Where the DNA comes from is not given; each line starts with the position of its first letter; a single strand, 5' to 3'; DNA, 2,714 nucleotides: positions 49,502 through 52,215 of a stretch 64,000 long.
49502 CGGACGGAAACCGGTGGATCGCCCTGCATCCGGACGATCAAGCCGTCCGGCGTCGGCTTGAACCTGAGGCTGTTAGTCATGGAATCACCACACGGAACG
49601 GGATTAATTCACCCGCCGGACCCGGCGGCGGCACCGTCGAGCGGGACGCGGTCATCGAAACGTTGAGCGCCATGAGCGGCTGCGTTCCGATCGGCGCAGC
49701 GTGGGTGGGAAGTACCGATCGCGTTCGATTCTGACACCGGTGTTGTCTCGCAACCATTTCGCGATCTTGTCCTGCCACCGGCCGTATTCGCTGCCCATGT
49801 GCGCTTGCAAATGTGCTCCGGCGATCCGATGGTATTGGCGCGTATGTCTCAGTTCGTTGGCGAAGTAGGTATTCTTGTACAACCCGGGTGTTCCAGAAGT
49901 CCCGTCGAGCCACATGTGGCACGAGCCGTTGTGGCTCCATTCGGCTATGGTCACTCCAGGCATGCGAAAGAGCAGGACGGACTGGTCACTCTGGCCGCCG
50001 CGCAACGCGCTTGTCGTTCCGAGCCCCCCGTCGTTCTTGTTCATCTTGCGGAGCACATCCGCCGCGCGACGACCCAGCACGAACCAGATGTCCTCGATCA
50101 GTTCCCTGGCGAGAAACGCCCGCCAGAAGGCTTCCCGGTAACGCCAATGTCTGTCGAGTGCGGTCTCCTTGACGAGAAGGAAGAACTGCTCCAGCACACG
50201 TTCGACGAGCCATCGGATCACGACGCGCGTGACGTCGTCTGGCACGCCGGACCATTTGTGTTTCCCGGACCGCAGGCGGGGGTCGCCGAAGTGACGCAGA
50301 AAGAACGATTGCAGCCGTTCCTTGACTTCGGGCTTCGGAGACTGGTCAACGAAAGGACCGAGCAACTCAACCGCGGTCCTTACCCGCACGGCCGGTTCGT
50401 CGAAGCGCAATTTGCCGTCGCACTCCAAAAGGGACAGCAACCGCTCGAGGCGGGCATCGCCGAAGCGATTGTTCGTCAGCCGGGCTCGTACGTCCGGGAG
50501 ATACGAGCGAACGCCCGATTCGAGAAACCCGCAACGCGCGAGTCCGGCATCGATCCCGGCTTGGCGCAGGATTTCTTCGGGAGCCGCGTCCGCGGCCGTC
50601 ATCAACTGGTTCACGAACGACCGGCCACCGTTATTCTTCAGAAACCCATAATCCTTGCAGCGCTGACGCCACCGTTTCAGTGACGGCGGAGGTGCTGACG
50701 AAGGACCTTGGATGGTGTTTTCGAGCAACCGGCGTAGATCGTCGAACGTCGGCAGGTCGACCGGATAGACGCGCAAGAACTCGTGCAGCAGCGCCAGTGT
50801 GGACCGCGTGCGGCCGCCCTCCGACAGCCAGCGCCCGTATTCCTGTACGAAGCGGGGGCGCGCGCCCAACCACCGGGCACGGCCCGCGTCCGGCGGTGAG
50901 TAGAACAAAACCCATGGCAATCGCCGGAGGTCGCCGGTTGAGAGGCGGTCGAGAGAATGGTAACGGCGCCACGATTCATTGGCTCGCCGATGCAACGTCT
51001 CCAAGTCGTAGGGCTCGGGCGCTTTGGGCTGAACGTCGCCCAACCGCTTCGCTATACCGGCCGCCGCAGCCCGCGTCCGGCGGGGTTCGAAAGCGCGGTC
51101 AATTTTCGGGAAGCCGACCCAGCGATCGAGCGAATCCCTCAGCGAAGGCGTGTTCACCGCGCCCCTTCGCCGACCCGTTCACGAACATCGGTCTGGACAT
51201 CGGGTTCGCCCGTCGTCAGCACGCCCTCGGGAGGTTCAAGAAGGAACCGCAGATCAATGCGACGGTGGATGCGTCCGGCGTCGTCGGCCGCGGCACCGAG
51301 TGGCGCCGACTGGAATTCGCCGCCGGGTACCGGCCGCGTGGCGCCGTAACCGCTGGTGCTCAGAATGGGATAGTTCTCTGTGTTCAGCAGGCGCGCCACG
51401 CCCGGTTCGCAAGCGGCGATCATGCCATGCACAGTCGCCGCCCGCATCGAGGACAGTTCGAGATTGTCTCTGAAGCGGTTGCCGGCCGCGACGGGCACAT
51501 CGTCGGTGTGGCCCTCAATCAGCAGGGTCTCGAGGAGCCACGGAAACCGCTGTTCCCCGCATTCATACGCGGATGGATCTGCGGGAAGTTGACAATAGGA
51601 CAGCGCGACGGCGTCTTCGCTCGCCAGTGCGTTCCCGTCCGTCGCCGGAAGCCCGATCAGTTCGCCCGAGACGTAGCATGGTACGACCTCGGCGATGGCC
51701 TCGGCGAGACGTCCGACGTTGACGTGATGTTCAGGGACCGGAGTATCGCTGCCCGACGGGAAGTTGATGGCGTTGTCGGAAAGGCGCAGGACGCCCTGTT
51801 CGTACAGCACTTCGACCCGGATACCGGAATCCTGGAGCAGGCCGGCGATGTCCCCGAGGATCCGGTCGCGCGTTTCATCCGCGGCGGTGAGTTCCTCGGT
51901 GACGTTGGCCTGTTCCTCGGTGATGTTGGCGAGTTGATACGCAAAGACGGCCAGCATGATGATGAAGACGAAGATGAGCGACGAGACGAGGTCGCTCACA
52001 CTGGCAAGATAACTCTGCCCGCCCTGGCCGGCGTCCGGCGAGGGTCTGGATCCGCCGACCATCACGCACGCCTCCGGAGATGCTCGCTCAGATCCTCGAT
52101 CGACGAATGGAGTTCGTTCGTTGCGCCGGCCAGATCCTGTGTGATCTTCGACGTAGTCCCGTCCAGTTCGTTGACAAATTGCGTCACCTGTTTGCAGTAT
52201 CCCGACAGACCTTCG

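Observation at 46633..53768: Complete four-gene Zorya type I-like anti-phage operon (MotA-like, MotB/OmpA-like, EH-type protein, SNF2 helicase)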

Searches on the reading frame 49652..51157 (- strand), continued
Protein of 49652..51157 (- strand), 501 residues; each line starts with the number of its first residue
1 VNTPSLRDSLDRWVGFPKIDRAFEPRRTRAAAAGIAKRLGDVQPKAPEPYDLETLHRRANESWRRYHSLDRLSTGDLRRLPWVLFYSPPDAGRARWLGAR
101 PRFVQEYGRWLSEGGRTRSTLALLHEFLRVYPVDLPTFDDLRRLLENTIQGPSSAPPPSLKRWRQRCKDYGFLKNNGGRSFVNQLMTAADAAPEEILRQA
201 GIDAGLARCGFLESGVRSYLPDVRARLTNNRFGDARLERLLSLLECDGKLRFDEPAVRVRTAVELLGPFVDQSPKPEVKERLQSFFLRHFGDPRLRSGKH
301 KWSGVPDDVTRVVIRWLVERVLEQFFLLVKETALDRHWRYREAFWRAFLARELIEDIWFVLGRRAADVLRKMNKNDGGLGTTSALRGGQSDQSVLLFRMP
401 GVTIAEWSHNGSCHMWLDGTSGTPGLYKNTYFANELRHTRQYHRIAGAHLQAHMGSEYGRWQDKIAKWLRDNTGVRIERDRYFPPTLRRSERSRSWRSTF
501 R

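Call 81: find_encoding_contigs(protein=P0061, flank=6000, max_places=1)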
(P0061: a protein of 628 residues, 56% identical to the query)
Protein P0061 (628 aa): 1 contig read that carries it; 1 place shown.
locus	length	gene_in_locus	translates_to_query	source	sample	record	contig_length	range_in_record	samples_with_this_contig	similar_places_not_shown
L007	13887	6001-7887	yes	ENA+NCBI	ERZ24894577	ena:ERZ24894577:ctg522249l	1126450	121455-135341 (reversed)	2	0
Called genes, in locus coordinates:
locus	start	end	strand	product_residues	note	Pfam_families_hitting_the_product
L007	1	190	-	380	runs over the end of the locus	PF04015:DUF362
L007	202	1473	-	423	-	PF00275:EPSP_synthase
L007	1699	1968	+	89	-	PF00462:Glutaredoxin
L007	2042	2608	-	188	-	-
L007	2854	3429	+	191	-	PF05685:Uma2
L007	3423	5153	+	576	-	PF28082:ZorA-like_t1, PF07464:ApoLp-III (faint)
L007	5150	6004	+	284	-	-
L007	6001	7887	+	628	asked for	PF15611:EH_Signature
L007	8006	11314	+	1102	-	PF00176:SNF2-rel_dom, PF00271:Helicase_C, PF04471:Mrr_cat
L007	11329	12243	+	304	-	PF00520:Ion_trans, PF08016:PKD_channel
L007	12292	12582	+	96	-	PF02604:PhdYeFM_antitox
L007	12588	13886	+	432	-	PF13088:BNR_2 (faint), PF02012:BNR (faint)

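Call 82: find_encoding_contigs(protein=P0019, flank=6000, max_places=1)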
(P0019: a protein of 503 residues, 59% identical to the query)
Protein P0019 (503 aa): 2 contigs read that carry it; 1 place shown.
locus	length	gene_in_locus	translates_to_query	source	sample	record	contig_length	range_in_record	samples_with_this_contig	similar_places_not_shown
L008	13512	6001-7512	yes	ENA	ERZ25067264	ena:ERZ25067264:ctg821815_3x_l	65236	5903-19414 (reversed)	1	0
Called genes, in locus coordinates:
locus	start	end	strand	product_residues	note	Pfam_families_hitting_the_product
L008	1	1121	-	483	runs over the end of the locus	PF12796:Ank_2, PF12796:Ank_2, PF12796:Ank_2, PF13857:Ank_5, PF12796:Ank_2, PF12796:Ank_2, PF12796:Ank_2, PF13637:Ank_4, +10 more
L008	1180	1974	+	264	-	-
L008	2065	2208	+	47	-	-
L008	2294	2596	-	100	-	-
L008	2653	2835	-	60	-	-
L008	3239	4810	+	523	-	PF28082:ZorA-like_t1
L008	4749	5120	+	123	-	-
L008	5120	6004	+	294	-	-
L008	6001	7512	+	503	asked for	PF15611:EH_Signature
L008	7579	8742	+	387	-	-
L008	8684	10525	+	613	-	PF00176:SNF2-rel_dom, PF00271:Helicase_C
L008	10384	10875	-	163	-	-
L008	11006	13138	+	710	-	-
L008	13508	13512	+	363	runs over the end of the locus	PF25973:BSH_CzcB (faint), PF25990:Beta-barrel_YknX (weak), PF25967:RND-MFP_C (faint), PF25975:CzcB_C (faint)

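Call 83: find_encoding_contigs(protein=P0089, flank=6000, max_places=1)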
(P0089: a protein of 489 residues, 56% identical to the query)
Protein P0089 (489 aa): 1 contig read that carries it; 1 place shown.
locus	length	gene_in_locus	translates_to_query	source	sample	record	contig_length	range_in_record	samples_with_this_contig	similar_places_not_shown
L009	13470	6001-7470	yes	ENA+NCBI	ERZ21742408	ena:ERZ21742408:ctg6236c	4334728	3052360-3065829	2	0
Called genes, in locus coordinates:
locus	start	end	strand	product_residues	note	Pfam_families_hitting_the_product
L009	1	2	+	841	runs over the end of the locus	PF07995:GSDH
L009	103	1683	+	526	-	-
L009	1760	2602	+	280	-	PF00535:Glycos_transf_2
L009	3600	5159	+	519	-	PF06103:DUF948 (faint), PF28082:ZorA-like_t1, PF04513:Baculo_PEP_C (faint), PF05478:Prominin (faint), PF07464:ApoLp-III (faint)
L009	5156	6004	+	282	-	-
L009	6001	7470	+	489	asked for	PF15611:EH_Signature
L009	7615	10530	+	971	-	PF00176:SNF2-rel_dom, PF00271:Helicase_C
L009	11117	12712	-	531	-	PF01011:PQQ, PF13570:Beta-prop_ACSF4 (faint), PF13360:PQQ_2, PF01011:PQQ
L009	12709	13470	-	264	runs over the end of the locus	PF13442:Cytochrome_CBB3, PF00034:Cytochrom_C (weak)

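Call 84: find_encoding_contigs(protein=P0095, flank=6000, max_places=1)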
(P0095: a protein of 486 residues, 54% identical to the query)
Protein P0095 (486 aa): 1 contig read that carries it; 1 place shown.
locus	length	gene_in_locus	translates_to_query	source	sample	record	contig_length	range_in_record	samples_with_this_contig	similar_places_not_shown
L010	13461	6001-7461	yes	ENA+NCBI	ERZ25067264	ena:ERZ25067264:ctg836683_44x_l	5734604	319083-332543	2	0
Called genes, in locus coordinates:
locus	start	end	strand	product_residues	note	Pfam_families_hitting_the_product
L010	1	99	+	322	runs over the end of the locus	PF00248:Aldo_ket_red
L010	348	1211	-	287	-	PF03976:PPK2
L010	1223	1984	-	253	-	PF01370:Epimerase, PF04321:RmlD_sub_bind (weak), PF16363:GDP_Man_Dehyd (weak), PF07993:NAD_binding_4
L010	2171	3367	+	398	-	PF01408:GFO_IDH_MocA, PF22725:GFO_IDH_MocA_C3 (faint)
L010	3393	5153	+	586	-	PF28082:ZorA-like_t1, PF01442:Apolipoprotein (faint), PF04513:Baculo_PEP_C (faint)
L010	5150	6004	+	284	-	PF00691:OmpA (faint)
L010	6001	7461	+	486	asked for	PF15611:EH_Signature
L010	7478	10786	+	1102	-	PF00176:SNF2-rel_dom, PF00271:Helicase_C, PF04471:Mrr_cat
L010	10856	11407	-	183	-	PF00474:SSF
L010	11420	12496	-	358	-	PF08450:SGL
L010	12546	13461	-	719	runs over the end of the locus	PF04305:DUF455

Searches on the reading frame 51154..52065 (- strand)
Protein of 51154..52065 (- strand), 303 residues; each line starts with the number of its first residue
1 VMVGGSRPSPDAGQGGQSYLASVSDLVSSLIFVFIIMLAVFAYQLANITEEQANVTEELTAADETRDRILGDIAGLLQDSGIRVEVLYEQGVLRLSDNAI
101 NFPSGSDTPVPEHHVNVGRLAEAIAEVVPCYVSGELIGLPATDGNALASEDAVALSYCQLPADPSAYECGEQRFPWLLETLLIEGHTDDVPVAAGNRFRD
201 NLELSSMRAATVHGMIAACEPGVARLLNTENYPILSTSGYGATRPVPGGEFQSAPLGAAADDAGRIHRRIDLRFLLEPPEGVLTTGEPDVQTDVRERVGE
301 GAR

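Call 3: search_protein_families(library=padloc, proteins=[window:51154-52065:-])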
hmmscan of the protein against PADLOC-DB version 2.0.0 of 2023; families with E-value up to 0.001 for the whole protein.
window:51154-52065:- (303 aa): 6 families
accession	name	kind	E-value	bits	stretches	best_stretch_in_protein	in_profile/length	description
PDLC00610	ZorB1|ZorB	-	1.2e-59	200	2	15-133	12-129/254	MotB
PDLC00612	ZorB1|ZorB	-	2.1e-43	146.9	3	162-282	170-274/293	MotB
PDLC00608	ZorB1|ZorB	-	1.5e-42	143.6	1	15-280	13-231/243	MotB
PDLC00609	ZorB1|ZorB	-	1.7e-17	61.7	2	16-107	15-102/232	MotB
PDLC00651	ZorB3|ZorB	-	4e-09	34.3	1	179-214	124-160/215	MotB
PDLC00641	ZorB2|ZorB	-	1.2e-07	29.6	0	15-63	12-60/238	MotB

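Call 4: search_protein_families(library=pfam, proteins=[window:51154-52065:-], max_evalue=0.01)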
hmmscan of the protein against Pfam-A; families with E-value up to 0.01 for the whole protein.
window:51154-52065:- (303 aa): 1 family
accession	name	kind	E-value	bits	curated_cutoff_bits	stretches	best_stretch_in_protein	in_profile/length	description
PF00691.25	OmpA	-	0.0022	18.7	27.2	1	179-246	32-85/98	OmpA family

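Call 10: search_solved_structures(query=window:51154-52065:-, show_alignments=1, max_evalue=0.01)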
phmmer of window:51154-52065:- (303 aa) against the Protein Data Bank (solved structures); distinct sequences matched with E-value up to 0.01: 2.
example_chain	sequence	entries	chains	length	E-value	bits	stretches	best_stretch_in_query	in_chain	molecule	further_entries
8vvn_B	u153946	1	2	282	4.4e-15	59.1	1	18-113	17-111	Chemotaxis protein MotB-related protein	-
6ysl_A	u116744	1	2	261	0.0092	18.7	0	180-247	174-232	Motility protein B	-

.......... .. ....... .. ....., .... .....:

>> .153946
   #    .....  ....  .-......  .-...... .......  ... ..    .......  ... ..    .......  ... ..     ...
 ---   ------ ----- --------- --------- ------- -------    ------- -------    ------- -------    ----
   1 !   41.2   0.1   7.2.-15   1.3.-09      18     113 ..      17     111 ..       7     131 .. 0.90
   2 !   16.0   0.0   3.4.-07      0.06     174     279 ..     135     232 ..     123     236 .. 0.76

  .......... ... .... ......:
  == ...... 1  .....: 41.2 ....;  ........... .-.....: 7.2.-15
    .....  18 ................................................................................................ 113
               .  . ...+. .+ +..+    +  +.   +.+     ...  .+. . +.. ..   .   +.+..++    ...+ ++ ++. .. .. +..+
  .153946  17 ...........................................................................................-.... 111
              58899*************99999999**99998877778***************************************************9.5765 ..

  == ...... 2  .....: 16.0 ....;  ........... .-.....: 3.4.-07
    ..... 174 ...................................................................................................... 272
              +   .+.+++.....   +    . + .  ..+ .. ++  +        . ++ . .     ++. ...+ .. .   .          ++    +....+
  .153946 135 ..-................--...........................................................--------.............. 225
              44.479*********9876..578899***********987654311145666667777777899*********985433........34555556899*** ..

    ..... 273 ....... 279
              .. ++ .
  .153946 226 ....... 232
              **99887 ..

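Call 19: search_protein_families(library=ncbifam, proteins=[window:51154-52065:-], max_evalue=0.01)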
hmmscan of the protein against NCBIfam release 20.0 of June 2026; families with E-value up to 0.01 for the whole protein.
window:51154-52065:- (303 aa): 15 families
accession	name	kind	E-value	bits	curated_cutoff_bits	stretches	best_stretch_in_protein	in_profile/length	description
NF006508.0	PRK08944.1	subfamily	8e-10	38.4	259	1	181-215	212-245/304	MotB family protein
NF006546.0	PRK09039.1-5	equivalog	4e-09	36.3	615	1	181-227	265-311/343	peptidoglycan -binding protein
NF006541.1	PRK09038.1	equivalog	9.6e-09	35.2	283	1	181-224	174-214/253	flagellar motor protein MotD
NF006544.0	PRK09039.1-3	equivalog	7.6e-08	32.3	362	1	181-218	265-302/343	peptidoglycan -binding protein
NF006547.1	PRK09040.1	equivalog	1.1e-07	31.5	194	1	179-215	122-159/213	hypothetical protein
TIGR03350.1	type_VI_ompA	equivalog_domain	2.4e-07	30.8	139.8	1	182-219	64-100/137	type VI secretion system protein TssL, long form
NF005195.1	PRK06667.1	equivalog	8.4e-07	29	300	1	182-246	160-216/241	flagellar motor protein MotB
NF006542.0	PRK09039.1-1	equivalog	9.4e-06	24.9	388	1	183-248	550-607/627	peptidoglycan -binding protein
NF005444.0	PRK07033.1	equivalog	3.2e-05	23.1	520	1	181-220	347-385/438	DotU family type VI secretion system protein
NF005831.1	PRK07734.1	equivalog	4.4e-05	23.4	301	1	181-246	173-229/250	flagellar motor protein MotB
NF006545.0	PRK09039.1-4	equivalog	0.00015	21.6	372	0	181-219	265-302/342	peptidoglycan -binding protein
NF006543.0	PRK09039.1-2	equivalog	0.00033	20.6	305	1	175-218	270-309/350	peptidoglycan -binding protein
NF005382.1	PRK06925.1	equivalog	0.00049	20.4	264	1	181-246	148-204/225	flagellar motor protein MotS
NF005236.0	PRK06742.1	equivalog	0.00055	19.5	312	1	179-219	146-186/225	flagellar motor protein MotS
NF005999.0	PRK08126.1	subfamily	0.0023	16.8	571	0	182-219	357-393/432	hypothetical protein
